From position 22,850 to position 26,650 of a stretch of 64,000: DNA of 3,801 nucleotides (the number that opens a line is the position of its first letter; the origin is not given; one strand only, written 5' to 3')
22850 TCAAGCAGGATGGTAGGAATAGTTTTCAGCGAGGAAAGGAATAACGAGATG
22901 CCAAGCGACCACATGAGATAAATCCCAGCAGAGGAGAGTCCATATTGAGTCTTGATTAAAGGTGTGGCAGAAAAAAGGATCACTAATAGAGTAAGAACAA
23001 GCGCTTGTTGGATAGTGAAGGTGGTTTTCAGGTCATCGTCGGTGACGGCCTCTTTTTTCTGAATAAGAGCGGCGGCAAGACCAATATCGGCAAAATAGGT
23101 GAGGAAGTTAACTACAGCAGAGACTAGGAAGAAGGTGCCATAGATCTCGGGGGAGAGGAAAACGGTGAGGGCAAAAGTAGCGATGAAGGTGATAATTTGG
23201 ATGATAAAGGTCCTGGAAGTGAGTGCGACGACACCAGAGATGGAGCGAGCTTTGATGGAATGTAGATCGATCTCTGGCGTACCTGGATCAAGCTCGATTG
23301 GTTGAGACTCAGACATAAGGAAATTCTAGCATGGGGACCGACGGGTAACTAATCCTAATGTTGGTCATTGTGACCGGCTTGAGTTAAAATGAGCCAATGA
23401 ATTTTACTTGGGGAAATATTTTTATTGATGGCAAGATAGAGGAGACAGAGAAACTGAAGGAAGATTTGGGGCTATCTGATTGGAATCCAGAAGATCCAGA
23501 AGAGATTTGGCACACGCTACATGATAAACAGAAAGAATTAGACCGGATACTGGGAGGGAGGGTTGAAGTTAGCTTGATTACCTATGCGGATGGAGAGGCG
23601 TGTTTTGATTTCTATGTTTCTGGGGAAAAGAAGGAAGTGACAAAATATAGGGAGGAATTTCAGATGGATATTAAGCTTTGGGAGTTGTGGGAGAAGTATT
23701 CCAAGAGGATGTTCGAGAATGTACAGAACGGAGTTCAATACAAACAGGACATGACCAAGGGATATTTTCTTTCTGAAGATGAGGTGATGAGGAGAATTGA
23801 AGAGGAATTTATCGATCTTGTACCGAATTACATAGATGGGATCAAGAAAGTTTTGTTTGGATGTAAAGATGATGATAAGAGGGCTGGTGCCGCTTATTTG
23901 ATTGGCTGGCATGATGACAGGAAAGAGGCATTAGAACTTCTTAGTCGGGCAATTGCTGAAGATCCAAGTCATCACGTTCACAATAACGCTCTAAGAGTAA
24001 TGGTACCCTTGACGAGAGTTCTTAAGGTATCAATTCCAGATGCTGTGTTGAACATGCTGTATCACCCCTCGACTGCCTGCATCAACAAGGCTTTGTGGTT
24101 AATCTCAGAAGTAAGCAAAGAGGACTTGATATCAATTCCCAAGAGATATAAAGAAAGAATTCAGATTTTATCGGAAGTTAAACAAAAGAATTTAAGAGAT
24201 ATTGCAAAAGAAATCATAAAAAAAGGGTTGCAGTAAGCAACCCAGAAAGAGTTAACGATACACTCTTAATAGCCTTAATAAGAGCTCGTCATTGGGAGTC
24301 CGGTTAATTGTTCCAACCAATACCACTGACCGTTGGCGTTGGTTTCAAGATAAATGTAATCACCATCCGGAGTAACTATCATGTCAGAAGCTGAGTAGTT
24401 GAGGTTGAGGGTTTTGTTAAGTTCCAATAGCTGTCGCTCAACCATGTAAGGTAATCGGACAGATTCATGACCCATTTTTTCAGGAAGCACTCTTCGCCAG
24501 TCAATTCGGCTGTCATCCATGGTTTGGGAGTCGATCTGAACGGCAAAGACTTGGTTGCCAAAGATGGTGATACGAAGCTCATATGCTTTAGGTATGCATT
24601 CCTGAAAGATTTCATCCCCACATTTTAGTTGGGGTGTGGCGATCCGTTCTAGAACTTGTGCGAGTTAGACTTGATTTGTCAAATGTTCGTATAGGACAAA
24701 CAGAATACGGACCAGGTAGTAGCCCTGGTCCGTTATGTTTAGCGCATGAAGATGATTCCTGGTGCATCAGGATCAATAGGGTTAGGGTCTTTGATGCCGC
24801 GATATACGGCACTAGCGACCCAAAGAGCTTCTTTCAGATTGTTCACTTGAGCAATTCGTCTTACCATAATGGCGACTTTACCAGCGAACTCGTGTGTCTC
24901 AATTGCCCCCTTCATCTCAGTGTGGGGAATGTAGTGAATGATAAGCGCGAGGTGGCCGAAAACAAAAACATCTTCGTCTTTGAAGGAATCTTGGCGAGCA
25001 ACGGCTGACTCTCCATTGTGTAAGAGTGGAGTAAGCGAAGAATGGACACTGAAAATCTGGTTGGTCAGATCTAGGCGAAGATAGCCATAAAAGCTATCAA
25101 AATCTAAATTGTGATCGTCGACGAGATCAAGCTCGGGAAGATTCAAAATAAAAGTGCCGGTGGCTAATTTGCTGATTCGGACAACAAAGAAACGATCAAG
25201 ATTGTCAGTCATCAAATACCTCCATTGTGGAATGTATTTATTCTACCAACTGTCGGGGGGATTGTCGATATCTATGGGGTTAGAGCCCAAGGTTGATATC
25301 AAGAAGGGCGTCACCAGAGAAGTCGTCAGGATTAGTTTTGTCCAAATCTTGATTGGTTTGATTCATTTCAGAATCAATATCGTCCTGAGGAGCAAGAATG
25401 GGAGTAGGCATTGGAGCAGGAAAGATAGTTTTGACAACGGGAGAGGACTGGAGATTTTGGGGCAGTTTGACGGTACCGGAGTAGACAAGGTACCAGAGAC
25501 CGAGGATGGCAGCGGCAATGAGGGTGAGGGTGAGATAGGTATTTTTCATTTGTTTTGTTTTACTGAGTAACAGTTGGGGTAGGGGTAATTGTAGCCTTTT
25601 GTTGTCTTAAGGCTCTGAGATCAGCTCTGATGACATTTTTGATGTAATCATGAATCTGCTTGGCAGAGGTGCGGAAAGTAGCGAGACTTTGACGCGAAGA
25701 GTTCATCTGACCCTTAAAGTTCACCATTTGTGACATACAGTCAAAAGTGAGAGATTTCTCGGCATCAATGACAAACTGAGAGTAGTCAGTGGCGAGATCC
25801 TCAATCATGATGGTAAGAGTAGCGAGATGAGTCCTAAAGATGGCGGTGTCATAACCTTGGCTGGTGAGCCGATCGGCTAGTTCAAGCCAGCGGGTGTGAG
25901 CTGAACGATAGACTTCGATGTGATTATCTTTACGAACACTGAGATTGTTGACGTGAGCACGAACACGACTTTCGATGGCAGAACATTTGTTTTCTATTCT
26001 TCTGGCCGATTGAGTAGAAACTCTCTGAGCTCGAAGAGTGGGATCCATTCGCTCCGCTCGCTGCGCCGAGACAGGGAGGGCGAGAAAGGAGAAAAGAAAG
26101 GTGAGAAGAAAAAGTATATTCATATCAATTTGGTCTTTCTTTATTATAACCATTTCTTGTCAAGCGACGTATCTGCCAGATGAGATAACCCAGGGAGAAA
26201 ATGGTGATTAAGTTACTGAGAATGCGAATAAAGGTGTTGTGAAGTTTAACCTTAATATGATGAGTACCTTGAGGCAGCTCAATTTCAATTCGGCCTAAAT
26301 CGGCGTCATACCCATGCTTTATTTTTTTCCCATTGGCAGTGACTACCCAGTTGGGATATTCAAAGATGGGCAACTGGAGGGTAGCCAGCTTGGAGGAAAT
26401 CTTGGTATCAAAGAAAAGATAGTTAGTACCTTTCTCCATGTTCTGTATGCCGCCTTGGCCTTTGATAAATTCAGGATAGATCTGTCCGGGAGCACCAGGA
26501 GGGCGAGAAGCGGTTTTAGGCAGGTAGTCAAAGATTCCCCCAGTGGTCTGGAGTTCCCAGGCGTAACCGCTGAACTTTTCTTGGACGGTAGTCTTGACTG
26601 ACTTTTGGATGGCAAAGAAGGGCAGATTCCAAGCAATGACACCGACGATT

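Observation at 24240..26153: Microviridin-type (MdnC/MvdD-like) RiPP ATP-grasp ligase, apparently inactivated, with a candidate substrate peptide gene upstream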

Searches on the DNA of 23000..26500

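Call 61: search_rna_families(source=window, start=23000, end=26500, threshold=evalue, max_evalue=1)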
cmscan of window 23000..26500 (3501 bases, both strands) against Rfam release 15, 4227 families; matches with E-value up to 1: 0.
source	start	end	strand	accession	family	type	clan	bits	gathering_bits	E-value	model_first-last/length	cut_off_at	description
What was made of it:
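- Tried and rejected: Rfam scan of 23000-26500 gave no RNA family (call 61).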

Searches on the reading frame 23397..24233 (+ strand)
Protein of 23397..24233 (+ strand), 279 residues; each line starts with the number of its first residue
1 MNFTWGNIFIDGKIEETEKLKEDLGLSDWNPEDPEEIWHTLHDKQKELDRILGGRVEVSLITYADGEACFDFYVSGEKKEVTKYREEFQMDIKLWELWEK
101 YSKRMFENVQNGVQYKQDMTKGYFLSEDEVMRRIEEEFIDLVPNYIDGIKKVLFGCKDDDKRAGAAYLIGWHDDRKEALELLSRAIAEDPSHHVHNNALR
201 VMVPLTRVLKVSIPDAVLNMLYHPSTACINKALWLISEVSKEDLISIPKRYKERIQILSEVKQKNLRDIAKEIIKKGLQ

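Call 7: search_protein_families(library=pfam, max_evalue=1, proteins=[window:23397-24233:+])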
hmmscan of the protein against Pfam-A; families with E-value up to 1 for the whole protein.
window:23397-24233:+ (279 aa): 2 families
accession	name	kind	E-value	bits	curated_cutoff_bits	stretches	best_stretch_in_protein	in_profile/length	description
PF13646.12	HEAT_2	-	0.0054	17.4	27.7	1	147-201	2-54/88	HEAT repeats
PF01172.24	SBDS_N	-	0.82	10.1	24.6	0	59-129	3-69/88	Shwachman-Bodian-Diamond syndrome (SBDS) N-terminal domain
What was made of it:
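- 23397..24236 (+): Convergent 279-aa orphan gene with a weak HEAT-repeat-like signal. It is part of the same island. Pfam HEAT_2 E 0.005, below the cut-off (call 7).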

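Call 8: search_protein_families(library=ncbifam, max_evalue=1, proteins=[window:23397-24233:+])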
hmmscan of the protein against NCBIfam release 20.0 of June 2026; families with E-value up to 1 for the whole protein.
window:23397-24233:+ (279 aa): 0 families

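Call 50: find_homologous_proteins(query=window:23397-24233:+, max_evalue=0.01)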
Query window:23397-24233:+ (279 aa): 1 proteins with E <= 0.01 among 766 candidates.
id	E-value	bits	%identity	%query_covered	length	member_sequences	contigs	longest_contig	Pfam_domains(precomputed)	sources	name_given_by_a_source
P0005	5.5e-185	631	100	100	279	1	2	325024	-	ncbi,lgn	-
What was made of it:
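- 23397..24236 (+): No homolog except itself (call 50).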

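Call 53: find_related_loci(query=window:23397-24233:+, collection=viral_contigs, flank=5000)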
Query window:23397-24233:+ (279 aa) in viral_contigs; peptide patterns used: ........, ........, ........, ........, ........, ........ (x = any residue, [..] = any of these).
20 stretches matched a pattern, but none encodes a relative of the query by tblastn (E <= 1e-3).

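Call 66: search_protein_families(library=phrogs, max_evalue=0.01, proteins=[window:23397-24233:+])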
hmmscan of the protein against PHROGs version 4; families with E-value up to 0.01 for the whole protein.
window:23397-24233:+ (279 aa): 0 families

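Call 67: search_protein_families(library=padloc, max_evalue=0.01, proteins=[window:23397-24233:+])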
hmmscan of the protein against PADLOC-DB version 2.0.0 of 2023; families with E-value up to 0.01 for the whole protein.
window:23397-24233:+ (279 aa): 0 families
